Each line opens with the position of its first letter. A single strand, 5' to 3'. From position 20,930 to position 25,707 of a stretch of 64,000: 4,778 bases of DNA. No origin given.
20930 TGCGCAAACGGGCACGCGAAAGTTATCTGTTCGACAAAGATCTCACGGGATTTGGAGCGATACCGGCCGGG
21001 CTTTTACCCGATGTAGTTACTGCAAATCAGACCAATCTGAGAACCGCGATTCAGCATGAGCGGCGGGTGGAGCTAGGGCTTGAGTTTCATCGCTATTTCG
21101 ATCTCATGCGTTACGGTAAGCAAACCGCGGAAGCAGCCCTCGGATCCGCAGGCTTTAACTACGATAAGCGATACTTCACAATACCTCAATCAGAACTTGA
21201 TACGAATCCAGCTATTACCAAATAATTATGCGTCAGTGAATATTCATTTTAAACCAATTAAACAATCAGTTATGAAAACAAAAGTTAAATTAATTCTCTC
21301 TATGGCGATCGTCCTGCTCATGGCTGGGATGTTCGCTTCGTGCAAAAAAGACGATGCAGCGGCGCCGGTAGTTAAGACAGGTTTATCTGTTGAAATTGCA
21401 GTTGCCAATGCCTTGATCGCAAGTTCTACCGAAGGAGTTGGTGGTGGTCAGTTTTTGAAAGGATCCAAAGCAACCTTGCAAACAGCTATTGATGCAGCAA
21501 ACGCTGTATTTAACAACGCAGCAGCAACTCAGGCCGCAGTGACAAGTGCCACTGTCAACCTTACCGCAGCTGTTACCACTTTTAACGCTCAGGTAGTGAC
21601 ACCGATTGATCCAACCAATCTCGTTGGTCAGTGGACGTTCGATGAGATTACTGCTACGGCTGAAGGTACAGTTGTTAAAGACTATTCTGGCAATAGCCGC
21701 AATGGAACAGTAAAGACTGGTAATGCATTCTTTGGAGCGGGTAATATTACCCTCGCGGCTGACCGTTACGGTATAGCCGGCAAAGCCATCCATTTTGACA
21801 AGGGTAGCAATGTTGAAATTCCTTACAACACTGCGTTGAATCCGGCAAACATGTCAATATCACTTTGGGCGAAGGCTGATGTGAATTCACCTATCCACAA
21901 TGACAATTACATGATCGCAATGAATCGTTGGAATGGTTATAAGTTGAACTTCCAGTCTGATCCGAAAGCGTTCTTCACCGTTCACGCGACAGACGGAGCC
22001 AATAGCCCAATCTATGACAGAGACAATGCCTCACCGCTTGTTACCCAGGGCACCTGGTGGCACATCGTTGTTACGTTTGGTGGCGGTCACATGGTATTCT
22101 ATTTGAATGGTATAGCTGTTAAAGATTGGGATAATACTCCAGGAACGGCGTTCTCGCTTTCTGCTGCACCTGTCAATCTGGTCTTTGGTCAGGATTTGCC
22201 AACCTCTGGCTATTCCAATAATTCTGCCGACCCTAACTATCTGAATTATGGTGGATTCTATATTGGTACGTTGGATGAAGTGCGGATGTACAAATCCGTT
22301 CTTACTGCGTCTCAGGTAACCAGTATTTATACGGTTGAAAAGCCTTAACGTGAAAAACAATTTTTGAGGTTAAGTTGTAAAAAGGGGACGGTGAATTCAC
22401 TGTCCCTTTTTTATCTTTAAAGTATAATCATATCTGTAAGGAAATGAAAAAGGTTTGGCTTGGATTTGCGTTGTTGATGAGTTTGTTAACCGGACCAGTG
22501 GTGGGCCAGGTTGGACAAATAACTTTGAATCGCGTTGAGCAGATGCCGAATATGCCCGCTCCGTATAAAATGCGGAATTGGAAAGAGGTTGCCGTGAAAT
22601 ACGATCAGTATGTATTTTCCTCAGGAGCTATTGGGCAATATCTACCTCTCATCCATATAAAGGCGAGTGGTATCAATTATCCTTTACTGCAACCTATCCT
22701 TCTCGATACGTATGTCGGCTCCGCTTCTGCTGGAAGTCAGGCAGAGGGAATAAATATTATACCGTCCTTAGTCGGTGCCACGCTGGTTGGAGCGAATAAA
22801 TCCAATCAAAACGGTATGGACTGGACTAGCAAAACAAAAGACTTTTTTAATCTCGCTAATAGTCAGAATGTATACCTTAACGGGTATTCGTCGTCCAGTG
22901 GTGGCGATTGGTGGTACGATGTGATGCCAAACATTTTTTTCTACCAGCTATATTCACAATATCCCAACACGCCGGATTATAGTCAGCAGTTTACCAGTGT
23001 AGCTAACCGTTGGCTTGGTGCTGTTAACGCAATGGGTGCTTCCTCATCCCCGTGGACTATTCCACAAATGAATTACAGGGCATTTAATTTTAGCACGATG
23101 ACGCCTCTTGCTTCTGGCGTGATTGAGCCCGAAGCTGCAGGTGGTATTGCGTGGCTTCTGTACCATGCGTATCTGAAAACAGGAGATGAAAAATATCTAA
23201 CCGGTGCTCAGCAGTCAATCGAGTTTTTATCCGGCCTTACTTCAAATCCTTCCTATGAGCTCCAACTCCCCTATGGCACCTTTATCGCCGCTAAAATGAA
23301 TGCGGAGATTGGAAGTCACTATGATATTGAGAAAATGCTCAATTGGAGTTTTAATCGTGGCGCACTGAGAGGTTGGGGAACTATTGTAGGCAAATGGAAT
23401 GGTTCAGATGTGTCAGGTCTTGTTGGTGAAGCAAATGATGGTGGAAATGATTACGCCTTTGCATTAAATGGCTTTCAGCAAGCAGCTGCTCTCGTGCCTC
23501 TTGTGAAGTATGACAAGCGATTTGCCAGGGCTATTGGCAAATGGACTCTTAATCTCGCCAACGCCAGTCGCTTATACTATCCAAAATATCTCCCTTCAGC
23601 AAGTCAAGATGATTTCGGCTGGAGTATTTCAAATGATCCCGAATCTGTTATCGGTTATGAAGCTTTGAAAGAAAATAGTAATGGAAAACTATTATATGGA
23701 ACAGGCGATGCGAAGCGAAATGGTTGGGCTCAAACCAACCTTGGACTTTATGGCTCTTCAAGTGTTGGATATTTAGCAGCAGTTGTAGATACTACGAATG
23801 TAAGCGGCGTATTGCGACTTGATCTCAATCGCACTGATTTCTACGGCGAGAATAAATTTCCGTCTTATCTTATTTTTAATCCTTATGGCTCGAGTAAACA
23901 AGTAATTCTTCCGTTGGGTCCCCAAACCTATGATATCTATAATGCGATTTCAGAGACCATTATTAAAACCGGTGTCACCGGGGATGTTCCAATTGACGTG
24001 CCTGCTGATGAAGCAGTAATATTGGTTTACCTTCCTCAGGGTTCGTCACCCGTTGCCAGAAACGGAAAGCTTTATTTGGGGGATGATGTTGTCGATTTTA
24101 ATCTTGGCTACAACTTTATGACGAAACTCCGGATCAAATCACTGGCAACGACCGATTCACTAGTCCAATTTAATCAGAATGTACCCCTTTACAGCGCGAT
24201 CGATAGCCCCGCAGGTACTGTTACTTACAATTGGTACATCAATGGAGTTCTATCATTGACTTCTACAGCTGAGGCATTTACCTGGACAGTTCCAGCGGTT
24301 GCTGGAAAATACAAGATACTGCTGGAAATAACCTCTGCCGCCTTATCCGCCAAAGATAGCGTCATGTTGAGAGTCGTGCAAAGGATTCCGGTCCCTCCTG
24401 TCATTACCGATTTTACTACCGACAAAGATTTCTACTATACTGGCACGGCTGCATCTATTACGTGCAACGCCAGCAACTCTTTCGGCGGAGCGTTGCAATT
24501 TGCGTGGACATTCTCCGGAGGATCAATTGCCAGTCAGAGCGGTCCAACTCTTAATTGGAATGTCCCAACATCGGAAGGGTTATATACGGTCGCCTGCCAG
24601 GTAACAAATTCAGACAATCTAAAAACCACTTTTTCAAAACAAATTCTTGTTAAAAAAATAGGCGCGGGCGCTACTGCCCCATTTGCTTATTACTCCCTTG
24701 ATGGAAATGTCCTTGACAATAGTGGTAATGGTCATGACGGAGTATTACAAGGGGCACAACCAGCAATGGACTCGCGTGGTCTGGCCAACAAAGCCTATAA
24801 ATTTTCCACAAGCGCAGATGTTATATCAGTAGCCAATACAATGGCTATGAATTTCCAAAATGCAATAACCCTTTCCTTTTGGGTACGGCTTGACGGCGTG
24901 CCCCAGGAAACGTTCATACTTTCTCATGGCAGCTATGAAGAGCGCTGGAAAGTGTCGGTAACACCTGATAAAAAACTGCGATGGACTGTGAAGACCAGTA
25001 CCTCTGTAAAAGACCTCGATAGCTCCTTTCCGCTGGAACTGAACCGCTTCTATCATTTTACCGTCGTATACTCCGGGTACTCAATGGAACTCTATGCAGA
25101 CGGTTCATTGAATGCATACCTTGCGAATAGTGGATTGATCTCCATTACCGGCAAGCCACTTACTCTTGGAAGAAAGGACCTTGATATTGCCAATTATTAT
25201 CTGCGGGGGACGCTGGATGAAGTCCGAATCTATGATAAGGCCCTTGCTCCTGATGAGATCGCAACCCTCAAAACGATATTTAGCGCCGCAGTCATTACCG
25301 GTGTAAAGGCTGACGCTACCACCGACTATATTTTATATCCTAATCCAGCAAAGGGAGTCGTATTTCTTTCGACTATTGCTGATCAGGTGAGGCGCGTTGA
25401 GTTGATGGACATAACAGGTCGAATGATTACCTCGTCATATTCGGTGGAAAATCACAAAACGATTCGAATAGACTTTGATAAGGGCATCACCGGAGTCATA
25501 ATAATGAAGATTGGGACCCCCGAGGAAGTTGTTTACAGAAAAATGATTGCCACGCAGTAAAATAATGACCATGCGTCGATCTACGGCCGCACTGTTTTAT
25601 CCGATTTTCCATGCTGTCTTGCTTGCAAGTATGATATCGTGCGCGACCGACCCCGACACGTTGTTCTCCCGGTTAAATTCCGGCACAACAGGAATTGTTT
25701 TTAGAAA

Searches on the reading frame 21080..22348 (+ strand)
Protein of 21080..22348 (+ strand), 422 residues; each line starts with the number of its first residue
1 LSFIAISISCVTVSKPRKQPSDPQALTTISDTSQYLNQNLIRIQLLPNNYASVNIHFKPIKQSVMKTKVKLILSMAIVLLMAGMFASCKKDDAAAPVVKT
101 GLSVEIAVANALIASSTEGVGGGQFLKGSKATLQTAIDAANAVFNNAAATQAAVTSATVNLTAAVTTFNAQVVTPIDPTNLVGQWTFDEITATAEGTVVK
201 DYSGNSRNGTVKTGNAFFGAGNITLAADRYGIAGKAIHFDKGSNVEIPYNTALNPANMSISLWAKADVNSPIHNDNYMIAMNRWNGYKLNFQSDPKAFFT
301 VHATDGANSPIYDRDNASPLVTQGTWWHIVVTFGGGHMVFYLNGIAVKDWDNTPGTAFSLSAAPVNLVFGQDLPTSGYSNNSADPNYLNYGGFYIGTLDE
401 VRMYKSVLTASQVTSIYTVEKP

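Call 8: search_protein_families(library=pfam, proteins=[window:21080-22348:+], max_evalue=0.001)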
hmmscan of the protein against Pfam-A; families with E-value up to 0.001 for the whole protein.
window:21080-22348:+ (422 aa): 2 families
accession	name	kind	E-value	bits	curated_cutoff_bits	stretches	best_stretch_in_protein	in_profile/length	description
PF13385.13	Laminin_G_3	-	1.8e-15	57.8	27.6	1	241-413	3-150/151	Concanavalin A-like lectin/glucanases superfamily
PF07554.19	FIVAR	-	2e-06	28.8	29.2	1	127-168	26-70/71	FIVAR domain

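Call 69: search_protein_families(library=ncbifam, proteins=[window:21272-22345:+], max_evalue=0.001)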
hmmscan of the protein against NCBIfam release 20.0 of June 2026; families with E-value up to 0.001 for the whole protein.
window:21272-22345:+ (358 aa): 1 family
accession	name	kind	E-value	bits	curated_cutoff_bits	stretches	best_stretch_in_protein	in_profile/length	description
NF052521.1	TafC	equivalog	1.2e-05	24.7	410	1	73-354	107-361/373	TafC family fimbrial protein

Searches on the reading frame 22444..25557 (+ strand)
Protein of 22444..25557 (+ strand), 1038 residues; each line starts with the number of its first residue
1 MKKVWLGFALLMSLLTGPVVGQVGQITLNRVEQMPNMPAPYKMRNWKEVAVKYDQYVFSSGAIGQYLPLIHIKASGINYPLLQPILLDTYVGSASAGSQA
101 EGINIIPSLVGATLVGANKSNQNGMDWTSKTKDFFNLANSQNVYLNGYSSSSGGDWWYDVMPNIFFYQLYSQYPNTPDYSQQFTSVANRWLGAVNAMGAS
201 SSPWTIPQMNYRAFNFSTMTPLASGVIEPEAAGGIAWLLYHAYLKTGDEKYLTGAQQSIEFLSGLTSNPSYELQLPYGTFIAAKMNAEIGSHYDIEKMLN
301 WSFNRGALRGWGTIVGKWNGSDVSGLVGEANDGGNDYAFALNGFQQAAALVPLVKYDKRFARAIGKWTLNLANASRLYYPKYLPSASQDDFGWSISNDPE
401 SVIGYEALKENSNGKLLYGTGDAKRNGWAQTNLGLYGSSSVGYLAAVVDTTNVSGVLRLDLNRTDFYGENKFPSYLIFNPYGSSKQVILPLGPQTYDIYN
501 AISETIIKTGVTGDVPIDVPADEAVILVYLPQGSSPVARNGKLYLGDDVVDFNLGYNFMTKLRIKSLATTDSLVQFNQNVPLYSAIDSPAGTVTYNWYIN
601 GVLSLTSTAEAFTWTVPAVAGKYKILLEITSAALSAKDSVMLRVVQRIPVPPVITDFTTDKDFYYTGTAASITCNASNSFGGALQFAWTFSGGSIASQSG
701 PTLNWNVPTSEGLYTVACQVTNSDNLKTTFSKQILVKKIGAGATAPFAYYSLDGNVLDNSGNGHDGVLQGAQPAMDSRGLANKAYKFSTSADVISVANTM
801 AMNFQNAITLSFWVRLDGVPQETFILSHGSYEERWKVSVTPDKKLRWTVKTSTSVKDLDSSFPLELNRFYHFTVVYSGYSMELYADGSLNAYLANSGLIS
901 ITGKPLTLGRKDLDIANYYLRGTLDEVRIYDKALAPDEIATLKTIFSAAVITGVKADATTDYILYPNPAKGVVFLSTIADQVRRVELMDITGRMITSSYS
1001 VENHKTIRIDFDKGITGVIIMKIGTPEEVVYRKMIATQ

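Call 6: search_protein_families(library=pfam, proteins=[window:22444-25557:+], max_evalue=1)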
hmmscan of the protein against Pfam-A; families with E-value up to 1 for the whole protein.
window:22444-25557:+ (1038 aa): 7 families
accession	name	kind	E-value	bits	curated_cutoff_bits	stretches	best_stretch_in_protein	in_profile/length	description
PF13385.13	Laminin_G_3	-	4.6e-28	98.7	27.6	1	792-940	5-151/151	Concanavalin A-like lectin/glucanases superfamily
PF18962.6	Por_Secre_tail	-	6e-08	33.3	27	1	964-1035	1-74/75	Secretion system C-terminal sorting domain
PF00801.26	PKD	-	0.00028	21.3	23.5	1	671-728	16-73/80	PKD domain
PF18911.6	PKD_4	-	0.0065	16.9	27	1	651-729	3-77/85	PKD domain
PF07953.20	Toxin_R_bind_N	-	0.0068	16.6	23.8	1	755-854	3-105/191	Clostridium neurotoxin, N-terminal receptor binding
PF06662.19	C5-epim_C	-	0.012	15.6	23.3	1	230-263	29-62/188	D-glucuronyl C5-epimerase C-terminus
PF05345.18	He_PIG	-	0.04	14.8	24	1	568-644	13-95/96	Putative Ig domain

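Call 7: search_protein_families(library=ncbifam, proteins=[window:22444-25557:+], max_evalue=1)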
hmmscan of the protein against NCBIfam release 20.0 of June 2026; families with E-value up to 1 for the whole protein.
window:22444-25557:+ (1038 aa): 4 families
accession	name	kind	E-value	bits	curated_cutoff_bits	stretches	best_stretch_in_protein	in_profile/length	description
NF038113.1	T9SSA_dep_M36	equivalog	1.4e-07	30.1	885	1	958-1035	789-867/869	T9SS-dependent M36 family metallopeptidase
NF052521.1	TafC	equivalog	4.3e-07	29.4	410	1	772-943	182-360/373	TafC family fimbrial protein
TIGR04183.1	Por_Secre_tail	domain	8.1e-07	28.9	23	1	964-1035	1-70/72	T9SS type A sorting domain-containing protein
TIGR00614.1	recQ_fam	subfamily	0.13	11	219.8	1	975-1034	61-117/470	RecQ family ATP-dependent DNA helicase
